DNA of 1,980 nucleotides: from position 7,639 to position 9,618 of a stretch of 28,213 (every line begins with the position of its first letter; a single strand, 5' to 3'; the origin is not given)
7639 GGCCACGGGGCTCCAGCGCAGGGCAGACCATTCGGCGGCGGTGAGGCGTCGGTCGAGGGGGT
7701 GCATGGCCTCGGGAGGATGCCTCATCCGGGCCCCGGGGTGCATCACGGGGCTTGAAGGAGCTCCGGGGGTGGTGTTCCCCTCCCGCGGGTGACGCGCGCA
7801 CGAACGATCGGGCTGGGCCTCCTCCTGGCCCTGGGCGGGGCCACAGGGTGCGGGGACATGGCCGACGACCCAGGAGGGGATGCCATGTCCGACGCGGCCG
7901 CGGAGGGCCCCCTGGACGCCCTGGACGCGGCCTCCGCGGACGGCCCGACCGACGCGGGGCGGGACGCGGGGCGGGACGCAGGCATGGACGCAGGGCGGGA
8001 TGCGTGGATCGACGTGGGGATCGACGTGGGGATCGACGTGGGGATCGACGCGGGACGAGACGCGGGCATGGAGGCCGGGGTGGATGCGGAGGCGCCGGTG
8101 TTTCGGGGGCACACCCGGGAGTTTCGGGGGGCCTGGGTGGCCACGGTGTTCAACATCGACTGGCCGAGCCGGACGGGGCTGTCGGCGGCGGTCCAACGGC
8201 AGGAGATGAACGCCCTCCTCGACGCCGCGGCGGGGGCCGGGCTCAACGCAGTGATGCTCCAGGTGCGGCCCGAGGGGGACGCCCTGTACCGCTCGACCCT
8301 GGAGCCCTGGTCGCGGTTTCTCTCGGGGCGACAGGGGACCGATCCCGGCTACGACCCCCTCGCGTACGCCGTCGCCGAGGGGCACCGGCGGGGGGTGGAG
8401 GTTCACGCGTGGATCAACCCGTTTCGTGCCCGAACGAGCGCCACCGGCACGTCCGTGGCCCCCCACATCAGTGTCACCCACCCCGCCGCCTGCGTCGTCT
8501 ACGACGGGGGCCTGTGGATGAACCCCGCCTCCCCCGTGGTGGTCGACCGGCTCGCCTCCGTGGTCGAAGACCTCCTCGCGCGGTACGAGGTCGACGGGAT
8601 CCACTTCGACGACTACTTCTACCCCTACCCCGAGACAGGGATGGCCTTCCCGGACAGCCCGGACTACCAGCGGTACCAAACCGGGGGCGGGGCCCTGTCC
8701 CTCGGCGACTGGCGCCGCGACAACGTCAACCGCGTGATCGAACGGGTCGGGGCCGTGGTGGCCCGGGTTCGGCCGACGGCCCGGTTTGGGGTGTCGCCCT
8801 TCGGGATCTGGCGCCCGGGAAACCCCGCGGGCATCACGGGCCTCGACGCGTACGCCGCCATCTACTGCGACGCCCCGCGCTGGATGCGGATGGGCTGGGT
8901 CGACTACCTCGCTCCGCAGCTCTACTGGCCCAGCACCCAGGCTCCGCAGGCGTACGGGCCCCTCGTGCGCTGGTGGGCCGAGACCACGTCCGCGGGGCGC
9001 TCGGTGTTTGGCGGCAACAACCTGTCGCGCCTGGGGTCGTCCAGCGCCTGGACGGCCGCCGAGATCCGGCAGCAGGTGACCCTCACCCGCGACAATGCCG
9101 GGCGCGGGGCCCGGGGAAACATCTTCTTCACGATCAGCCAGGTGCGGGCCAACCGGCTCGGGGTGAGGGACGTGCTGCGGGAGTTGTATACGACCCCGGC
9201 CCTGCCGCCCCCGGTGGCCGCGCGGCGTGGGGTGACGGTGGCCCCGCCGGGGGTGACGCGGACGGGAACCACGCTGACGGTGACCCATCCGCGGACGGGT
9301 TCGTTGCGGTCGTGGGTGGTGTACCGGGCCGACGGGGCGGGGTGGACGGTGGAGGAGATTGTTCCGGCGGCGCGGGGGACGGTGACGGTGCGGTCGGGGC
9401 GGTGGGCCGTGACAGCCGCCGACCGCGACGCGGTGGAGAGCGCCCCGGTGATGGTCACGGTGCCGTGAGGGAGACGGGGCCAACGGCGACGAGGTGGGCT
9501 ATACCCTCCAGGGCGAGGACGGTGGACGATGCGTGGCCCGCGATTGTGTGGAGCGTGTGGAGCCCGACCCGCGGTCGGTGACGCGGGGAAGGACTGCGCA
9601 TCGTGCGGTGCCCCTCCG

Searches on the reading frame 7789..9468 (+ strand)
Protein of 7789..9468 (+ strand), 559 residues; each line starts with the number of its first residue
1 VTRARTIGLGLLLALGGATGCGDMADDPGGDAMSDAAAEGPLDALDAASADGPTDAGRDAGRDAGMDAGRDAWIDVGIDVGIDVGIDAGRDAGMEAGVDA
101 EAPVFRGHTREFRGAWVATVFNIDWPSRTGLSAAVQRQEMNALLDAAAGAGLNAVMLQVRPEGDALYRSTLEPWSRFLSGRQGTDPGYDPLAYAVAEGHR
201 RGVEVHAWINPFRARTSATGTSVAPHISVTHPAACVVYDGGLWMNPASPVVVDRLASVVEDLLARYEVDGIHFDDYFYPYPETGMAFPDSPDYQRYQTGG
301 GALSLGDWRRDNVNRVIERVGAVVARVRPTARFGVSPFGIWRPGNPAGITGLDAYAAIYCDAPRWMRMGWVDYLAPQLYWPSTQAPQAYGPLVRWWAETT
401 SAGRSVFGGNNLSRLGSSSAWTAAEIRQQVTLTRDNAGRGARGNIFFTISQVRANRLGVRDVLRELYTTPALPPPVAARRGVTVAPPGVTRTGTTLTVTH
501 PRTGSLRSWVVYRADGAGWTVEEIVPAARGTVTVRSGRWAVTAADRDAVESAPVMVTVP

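Call 35: search_protein_families(library=pfam, proteins=[window:7789-9468:+], max_evalue=0.001)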
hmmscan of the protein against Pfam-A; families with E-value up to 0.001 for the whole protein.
window:7789-9468:+ (559 aa): 1 family
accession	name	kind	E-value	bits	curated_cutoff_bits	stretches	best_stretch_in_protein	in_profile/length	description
PF02638.21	GHL10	-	6.8e-62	209.8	27.9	1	111-400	1-283/311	Glycosyl hydrolase-like 10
